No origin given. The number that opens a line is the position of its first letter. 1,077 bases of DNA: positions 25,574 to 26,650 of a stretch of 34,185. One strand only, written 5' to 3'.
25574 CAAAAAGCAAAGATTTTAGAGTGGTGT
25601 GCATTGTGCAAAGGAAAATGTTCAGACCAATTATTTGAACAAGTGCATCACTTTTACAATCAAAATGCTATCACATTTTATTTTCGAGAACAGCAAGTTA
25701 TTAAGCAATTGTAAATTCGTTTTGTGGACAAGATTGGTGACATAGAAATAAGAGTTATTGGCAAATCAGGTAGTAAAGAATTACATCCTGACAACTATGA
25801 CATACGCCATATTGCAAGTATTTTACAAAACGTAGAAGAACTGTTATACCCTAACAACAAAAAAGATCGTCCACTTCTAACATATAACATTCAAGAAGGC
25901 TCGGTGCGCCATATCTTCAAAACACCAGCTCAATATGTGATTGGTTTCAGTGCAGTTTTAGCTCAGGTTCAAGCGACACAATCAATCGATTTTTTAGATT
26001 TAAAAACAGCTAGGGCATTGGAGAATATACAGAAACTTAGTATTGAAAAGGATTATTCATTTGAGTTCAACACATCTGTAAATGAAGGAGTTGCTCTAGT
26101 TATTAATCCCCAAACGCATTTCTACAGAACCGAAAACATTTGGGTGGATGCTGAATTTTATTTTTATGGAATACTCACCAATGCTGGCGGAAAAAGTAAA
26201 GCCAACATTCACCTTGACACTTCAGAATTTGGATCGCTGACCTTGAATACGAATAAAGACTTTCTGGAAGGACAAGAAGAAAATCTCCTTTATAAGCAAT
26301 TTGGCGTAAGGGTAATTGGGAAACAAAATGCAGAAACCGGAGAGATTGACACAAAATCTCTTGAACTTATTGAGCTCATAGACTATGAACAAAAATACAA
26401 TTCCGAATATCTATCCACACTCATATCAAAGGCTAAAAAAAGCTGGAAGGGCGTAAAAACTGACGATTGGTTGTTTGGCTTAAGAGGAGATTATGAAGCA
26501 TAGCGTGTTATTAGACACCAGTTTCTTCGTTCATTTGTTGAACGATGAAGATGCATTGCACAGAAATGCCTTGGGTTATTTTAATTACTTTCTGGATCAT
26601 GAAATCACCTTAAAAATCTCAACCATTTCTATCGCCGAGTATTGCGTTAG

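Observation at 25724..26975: Translationally coupled pair: unknown 259-aa protein plus VapC-like PIN nuclease (candidate non-canonical toxin-antitoxin or defence module)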

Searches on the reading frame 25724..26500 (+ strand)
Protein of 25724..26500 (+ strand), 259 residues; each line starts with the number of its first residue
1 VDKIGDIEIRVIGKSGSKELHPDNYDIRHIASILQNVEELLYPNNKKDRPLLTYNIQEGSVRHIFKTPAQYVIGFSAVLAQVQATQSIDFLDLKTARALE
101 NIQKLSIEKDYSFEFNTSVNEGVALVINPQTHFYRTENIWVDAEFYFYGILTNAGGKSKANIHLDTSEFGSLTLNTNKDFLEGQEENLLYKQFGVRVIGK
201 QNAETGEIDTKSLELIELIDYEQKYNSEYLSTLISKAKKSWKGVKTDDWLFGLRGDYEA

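Call 3: search_protein_families(library=pfam, proteins=[window:25724-26500:+], max_evalue=1)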
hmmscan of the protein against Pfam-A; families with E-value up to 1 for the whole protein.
window:25724-26500:+ (259 aa): 1 family
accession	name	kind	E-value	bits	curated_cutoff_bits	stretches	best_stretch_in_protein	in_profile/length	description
PF14072.11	DndB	-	0.0099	15.4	29.1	1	24-114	17-101/338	DNA-sulfur modification-associated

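Call 4: search_protein_families(library=padloc, proteins=[window:25724-26500:+], max_evalue=1)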
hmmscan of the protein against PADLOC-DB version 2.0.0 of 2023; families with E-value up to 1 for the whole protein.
window:25724-26500:+ (259 aa): 0 families

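Call 5: search_protein_families(library=ncbifam, proteins=[window:25724-26500:+], max_evalue=1)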
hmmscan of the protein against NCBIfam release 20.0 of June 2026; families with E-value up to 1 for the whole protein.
window:25724-26500:+ (259 aa): 0 families

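Call 6: search_protein_families(library=phrogs, proteins=[window:25724-26500:+], max_evalue=1)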
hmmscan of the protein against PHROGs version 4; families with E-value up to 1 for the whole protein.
window:25724-26500:+ (259 aa): 2 families
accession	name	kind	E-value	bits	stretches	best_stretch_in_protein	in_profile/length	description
phrog_26915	-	unknown function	0.22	12.5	1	69-121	54-105/141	-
phrog_21379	-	unknown function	0.28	12.4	1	95-130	35-70/76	-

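Call 8: find_homologous_proteins(query=window:25724-26500:+)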
Query window:25724-26500:+ (259 aa): 1651 proteins with E <= 0.001 among 2790 candidates; the best 120 are listed.
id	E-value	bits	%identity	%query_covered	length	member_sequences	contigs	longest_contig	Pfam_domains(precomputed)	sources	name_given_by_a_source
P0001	2.1e-167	573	100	100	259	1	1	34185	-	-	-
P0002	1.5e-131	455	75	100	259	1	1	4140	-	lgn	-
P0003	6.9e-130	450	76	100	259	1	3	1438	-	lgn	-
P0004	5.6e-129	447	74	100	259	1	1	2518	-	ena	-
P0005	5.8e-129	447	75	100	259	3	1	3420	-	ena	-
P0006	2.4e-128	445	75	100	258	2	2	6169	-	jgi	-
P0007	8.5e-128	443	74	100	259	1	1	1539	-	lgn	-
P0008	8.7e-128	443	75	100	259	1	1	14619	-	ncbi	-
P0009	1.2e-127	442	75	100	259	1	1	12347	-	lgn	-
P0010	1.4e-127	442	75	100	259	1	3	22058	-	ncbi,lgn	-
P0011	1.5e-127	442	74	100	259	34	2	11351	-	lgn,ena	-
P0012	3.3e-127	441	74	100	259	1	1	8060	-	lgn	-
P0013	4.2e-127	441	74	100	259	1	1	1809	-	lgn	-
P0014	4.4e-127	441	73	100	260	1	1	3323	-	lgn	-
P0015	8.3e-127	440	74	99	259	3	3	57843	-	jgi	-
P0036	2.6e-124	431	73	100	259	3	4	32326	-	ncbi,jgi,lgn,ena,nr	ncbi:MAG: hypothetical protein GXX85_11140 [Ignavibacteria bacterium]|nr:hypothetical protein [Ignav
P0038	5.2e-124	431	73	100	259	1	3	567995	-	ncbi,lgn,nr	ncbi:MAG: hypothetical protein H6553_10010 [Chitinophagales bacterium]|nr:hypothetical protein [Chit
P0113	1.6e-118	413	70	100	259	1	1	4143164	-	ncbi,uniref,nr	ncbi:hypothetical protein [Polaribacter cellanae]|uniref:Uncharacterized protein n=1 Tax=Polaribacte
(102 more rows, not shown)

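Call 9: find_encoding_contigs(protein=P0113, flank=8000, max_places=3)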
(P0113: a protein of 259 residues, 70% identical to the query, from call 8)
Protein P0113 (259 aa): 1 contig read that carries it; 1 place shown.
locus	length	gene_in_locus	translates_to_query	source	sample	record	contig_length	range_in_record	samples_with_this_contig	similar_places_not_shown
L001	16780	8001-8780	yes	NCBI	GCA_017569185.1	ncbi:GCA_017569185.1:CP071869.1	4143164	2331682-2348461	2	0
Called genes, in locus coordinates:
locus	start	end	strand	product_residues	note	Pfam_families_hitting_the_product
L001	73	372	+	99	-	-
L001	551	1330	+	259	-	PF20243:MbnP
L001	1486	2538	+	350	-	PF03150:CCP_MauG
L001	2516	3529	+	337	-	-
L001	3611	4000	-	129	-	PF13473:Cupredoxin_1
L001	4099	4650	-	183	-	PF02627:CMD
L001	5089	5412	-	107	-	PF00085:Thioredoxin, PF00578:AhpC-TSA (faint), PF13728:TraF (weak), PF14595:Thioredoxin_9, PF13098:Thioredoxin_2, PF13905:Thioredoxin_8 (faint)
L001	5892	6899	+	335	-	PF01548:DEDD_Tnp_IS110, PF02371:Transposase_20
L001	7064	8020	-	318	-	PF12833:HTH_18, PF00165:HTH_AraC (weak)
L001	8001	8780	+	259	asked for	-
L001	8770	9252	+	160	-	-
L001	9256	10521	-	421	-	PF05525:Branch_AA_trans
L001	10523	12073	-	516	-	PF00144:Beta-lactamase, PF11954:DUF3471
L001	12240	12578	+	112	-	-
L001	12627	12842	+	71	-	-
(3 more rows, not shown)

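Call 10: find_encoding_contigs(protein=P0036, flank=8000, max_places=3)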
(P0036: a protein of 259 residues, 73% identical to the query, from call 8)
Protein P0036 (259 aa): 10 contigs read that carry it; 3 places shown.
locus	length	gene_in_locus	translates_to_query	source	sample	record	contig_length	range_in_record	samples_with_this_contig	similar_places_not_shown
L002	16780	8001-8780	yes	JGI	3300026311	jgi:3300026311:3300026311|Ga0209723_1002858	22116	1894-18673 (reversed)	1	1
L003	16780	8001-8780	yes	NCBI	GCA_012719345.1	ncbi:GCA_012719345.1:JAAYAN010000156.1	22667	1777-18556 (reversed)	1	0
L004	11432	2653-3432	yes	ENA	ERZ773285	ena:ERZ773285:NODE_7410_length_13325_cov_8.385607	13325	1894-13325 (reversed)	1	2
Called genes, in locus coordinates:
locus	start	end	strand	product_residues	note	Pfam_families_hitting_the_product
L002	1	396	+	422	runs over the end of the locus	-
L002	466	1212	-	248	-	PF04536:TPM_phosphatase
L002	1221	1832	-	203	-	PF04011:LemA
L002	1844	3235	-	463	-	PF05167:DUF711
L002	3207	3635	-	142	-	PF13740:ACT_6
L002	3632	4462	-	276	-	PF13174:TPR_6 (faint)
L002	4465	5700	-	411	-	-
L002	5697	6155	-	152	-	PF01809:YidD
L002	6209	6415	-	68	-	-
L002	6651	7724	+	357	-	PF21016:RlmN_N, PF04055:Radical_SAM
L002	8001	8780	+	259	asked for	-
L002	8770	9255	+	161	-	-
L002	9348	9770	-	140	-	PF09832:DUF2059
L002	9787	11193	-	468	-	PF13537:GATase_7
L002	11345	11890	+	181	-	PF00588:SpoU_methylase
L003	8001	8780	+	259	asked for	-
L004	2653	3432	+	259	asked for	-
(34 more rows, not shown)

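Call 11: find_encoding_contigs(protein=P0038, flank=8000, max_places=3)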
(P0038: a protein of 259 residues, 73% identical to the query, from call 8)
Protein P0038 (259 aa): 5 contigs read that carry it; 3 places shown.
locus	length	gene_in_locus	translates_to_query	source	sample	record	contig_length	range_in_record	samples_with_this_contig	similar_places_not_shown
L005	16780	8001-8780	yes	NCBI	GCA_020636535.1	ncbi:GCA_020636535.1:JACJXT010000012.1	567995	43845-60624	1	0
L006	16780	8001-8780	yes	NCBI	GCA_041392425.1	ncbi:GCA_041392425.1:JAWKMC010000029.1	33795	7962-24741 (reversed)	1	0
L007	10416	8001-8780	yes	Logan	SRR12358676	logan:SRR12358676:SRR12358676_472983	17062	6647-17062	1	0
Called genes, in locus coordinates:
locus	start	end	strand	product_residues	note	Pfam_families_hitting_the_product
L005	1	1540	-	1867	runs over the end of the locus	PF00041:fn3 (faint), PF16656:Pur_ac_phosph_N (faint), PF00932:LTD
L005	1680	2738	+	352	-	PF04055:Radical_SAM, PF06968:BATS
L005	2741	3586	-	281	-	PF26696:PTL_trimer, PF09603:Fib_succ_major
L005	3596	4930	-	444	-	-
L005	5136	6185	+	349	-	-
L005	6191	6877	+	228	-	PF02224:Cytidylate_kin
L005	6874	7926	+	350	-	PF00487:FA_desaturase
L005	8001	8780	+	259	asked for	-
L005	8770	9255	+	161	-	-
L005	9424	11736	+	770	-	PF11015:DUF2853, PF13509:S1_2 (faint), PF21710:Spt6_S1 (faint), PF17092:PCB_OB (faint), PF00575:S1, PF23459:S1_RRP5 (weak), PF00575:S1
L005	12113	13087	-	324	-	PF01548:DEDD_Tnp_IS110, PF21719:MIOS_a-sol (faint), PF02371:Transposase_20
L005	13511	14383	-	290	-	PF07224:Chlorophyllase (weak), PF01738:DLH (faint), PF03096:Ndr (weak), PF00561:Abhydrolase_1, PF12146:Hydrolase_4, PF12697:Abhydrolase_6 (weak)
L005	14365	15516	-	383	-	PF00933:Glyco_hydro_3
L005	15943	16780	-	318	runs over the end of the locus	PF16289:PIN_12, PF18476:PIN_8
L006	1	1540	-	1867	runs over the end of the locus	PF00041:fn3 (faint), PF16656:Pur_ac_phosph_N (faint), PF00932:LTD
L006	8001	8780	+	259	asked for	-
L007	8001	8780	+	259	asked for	-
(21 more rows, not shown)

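Call 19: search_solved_structures(query=A1, max_evalue=10)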
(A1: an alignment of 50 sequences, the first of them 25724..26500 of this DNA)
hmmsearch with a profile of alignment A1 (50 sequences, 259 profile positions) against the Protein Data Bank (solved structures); distinct sequences matched with E-value up to 10: 0.

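Call 23: find_related_loci(query=A1, collection=genome_contigs, flank=6000)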
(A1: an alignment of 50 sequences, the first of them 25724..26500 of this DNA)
Query A1 (259 aa) in genome_contigs; peptide patterns used: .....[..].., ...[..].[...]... (x = any residue, [..] = any of these).
339 stretches matched a pattern; 320 encode a relative of the query (tblastn E <= 1e-3); the best 80 are kept; 80 distinct loci.
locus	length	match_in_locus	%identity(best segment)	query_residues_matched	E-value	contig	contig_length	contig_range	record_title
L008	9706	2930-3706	75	1-259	4e-134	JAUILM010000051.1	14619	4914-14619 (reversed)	MAG: Bacteroidia bacterium isolate Co_bin.46 NODE_22901_length_14619_cov_1.362062, whole genome shotgun sequence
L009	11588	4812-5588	75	1-259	3e-133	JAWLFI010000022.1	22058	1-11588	MAG: Saprospiraceae bacterium isolate 21BLK6-1.bin.135 NODE_1848_length_22058_cov_14.172913, whole genome shotgun sequen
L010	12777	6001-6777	73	1-259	5e-131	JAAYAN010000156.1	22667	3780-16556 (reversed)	MAG: Ignavibacteria bacterium isolate AS06rmzACSIP_142 520907_AS06, whole genome shotgun sequence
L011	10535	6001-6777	73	1-259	4e-131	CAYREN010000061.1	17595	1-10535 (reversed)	MAG TPA_asm: uncultured Roseivirgaceae bacterium isolate SRP128015_co3_43 genome assembly, contig: NODE_3335_length_1759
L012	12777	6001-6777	72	1-259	7e-131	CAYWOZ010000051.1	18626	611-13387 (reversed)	MAG TPA_asm: uncultured Saprospiraceae bacterium isolate SRP065251_co1_58 genome assembly, contig: NODE_2283_length_1862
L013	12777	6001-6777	73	1-259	8e-131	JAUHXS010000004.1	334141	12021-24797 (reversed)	MAG: Bacteroidia bacterium isolate 3_bin.19 NODE_67_length_334141_cov_5.273992, whole genome shotgun sequence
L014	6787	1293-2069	71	1-259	2e-129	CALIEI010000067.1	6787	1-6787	MAG: uncultured Saprospiraceae bacterium isolate R1_Bin_METABAT__188_1 genome assembly, contig: c_000003320085, whole ge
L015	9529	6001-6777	71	1-259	8e-129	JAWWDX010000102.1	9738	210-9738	MAG: Putridiphycobacter sp. isolate HN18.bin.26 k141_278088_length_9738_cov_9.0000, whole genome shotgun sequence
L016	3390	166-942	71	1-259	3e-132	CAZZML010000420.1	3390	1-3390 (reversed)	MAG TPA_asm: uncultured Roseivirgaceae bacterium isolate SRP128015_co1_117 genome assembly, contig: NODE_54233_length_33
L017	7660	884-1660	72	1-259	2e-128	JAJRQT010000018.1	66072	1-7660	MAG: Bacteroidetes bacterium isolate Dive100_bin10.8 k141_170785, whole genome shotgun sequence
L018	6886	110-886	71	1-259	9e-128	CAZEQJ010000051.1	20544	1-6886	MAG TPA_asm: uncultured Cytophagales bacterium isolate SRP141376_co5_367 genome assembly, contig: NODE_6293_length_20544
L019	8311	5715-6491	70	1-259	3e-127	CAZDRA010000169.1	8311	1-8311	MAG TPA_asm: uncultured Roseivirgaceae bacterium isolate SRP128015_co3_50 genome assembly, contig: NODE_10752_length_831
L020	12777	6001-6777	71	1-259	5e-127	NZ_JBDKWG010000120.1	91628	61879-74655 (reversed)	Reichenbachiella sp. MALMAid0571 k141_116, whole genome shotgun sequence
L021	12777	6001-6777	71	1-259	1e-126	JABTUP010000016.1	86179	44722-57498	MAG: Flavobacteriales bacterium isolate H5_BAC5 seq0016, whole genome shotgun sequence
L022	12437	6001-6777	69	1-259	7e-126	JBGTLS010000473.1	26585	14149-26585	MAG: Cryomorpha sp. isolate JTS-RE342 k141_5031442, whole genome shotgun sequence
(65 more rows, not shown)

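Call 25: predict_structure(alignment_id=A1)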
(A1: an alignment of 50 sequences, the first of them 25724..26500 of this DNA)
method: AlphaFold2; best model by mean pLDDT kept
length: 259 residues; sequences in the alignment: 50
mean_pLDDT: 73.0   pTM: 0.53
mean pLDDT of the five models: 73.0, 71.8, 70.4, 64.9, 64.0
residues with pLDDT >= 90: 8; 70-90: 155; 50-70: 78; < 50: 18
segments of 3 or more residues with pLDDT < 50: 241-244, 246-259
pLDDT, mean of each block of 10 residues (from residue 1): 79 64 69 71 60 75 85 86 86 80 86 87 86 71 81 71 65 75 69 82 73 82 68 61 46 37
secondary structure, 60 per line:
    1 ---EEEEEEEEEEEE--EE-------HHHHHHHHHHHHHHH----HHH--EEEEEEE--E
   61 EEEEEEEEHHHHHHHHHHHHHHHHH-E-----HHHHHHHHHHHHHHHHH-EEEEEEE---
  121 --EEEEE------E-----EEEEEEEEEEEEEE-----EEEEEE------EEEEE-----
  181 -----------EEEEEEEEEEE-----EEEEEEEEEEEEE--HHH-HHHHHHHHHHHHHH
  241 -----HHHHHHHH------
elements in order: E4-15 H27-41 E51-57 E60-68 H69-85 H93-109 E111-117 E123-127 E140-153 E159-164 E171-175 E192-202 E208-220 H227-240 H246-253

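Call 29: fold_search(model_id=the predicted structure, library=pdb)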
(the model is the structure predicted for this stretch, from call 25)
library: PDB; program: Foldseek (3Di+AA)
matches with E <= 10: 1127; with E <= 0.001: 0
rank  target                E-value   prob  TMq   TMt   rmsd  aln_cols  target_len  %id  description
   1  6wi5_A                6.5e-03  0.99  0.24  0.53   4.8       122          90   15  De novo designed protein Foldit4 (released 2020-04-22)
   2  4d05_A                6.9e-03  0.69  0.20  0.20  13.0       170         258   11  Structure and activity of a minimal-type ATP-dependent DNA ligase from a psychrotolerant bacterium (released 2014-11-12)
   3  2pqa_A                7.3e-03  0.99  0.23  0.40   6.4       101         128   15  Crystal Structure of Full-length Human RPA 14/32 Heterodimer (released 2007-11-13)
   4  1l1o_B                2.5e-02  0.95  0.22  0.39   5.8        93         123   13  Structure of the human Replication Protein A (RPA) trimerization core (released 2002-06-05)
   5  4d05_B                2.7e-02  0.54  0.21  0.22  11.4       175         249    9  Structure and activity of a minimal-type ATP-dependent DNA ligase from a psychrotolerant bacterium (released 2014-11-12)
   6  6gdr_A                2.9e-02  0.38  0.18  0.18  13.1       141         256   13  DNA binding with a minimal scaffold: Structure-function analysis of Lig E DNA ligases (released 2018-07-25)
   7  7tgh_3B               3.6e-02  0.47  0.18  0.11  10.2       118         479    8  Cryo-EM structure of respiratory super-complex CI+III2 from Tetrahymena thermophila (released 2022-04-06)
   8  8gym_QB               5.2e-02  0.47  0.18  0.11   9.9       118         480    8  Cryo-EM structure of Tetrahymena thermophila respiratory mega-complex MC IV2+(I+III2+II)2 (released 2023-06-14)
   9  9gad_F                5.2e-02  0.44  0.20  0.31   7.6       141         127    8  Structure and catalytic mechanism of SAM-AMP lyase in Clostridium botulinum CorA-associated type III CRISPR system (released 2025-07-02)
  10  9h8t_L                5.2e-02  0.30  0.14  0.10  10.1       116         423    9  Cryo-EM structure of the atovaquone-inhibited Complex III from the Chlorocebus sabaeus respirasome (released 2025-07-02)
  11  9fco_I                5.5e-02  0.98  0.20  0.56   4.0        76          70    9  Structure of E. coli 30S-IF1-IF3-mRNA-Kasugamycin complex (released 2025-03-19)
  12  9gad_D                5.5e-02  0.44  0.20  0.31   7.3       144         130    8  Structure and catalytic mechanism of SAM-AMP lyase in Clostridium botulinum CorA-associated type III CRISPR system (released 2025-07-02)
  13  2mtl_MODEL_1_A        5.8e-02  0.94  0.22  0.51   5.3       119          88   11  Solution NMR Structure of De novo designed FR55, Northeast Structural Genomics Consortium (NESG) Target OR109 (released 2014-10-29)
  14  4ql5_A                6.2e-02  0.97  0.21  0.58   4.0        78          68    8  Crystal structure of translation initiation factor IF-1 from Streptococcus pneumoniae TIGR4 (released 2014-07-02)
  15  8txr_C                6.2e-02  0.93  0.23  0.15   6.7        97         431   10  E. coli ExoVII(H238A) (released 2024-01-31)
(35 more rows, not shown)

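Call 31: search_protein_representatives(alignment_id=A1)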
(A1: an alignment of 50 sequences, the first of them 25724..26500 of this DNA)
Query: 50 sequences, 259 profile positions. Proteins with E-value up to 0.001 (for the whole library): 688; up to 1e-10: 430; up to 1e-30: 144. The best 150 are listed.
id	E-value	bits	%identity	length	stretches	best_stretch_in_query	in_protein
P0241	3.7e-114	396.6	-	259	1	1-258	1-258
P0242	7.3e-103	359.6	-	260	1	1-258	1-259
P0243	1.2e-92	326.2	-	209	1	1-198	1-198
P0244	7.3e-92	323.6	-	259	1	1-255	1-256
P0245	7.4e-84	297.3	-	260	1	6-256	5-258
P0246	3.9e-82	291.7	-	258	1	1-257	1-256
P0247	4.5e-82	291.5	-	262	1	7-256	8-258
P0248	1.2e-80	286.8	-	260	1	1-258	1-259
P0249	1.1e-77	277.1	-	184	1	78-258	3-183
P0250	1.2e-76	273.6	-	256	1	1-256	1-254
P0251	1.7e-73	263.4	-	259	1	1-256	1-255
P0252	3.2e-73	262.5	-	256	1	1-253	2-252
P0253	7.6e-73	261.2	-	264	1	1-258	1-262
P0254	9.0e-72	257.7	-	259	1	5-255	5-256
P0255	3.6e-71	255.7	-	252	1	18-255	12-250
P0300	8.0e-54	198.9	-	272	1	4-255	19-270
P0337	2.9e-43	164.3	-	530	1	1-182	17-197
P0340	3.3e-42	160.8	-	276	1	3-234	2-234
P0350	1.6e-38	148.8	-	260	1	15-256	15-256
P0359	1.4e-36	142.4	-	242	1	53-186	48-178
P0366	1.4e-33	132.6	-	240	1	15-254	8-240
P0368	1.5e-33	132.4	-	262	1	12-255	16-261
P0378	4.0e-32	127.8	-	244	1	23-244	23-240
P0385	1.2e-30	123.0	-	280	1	7-246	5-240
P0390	3.4e-29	118.2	-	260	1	5-256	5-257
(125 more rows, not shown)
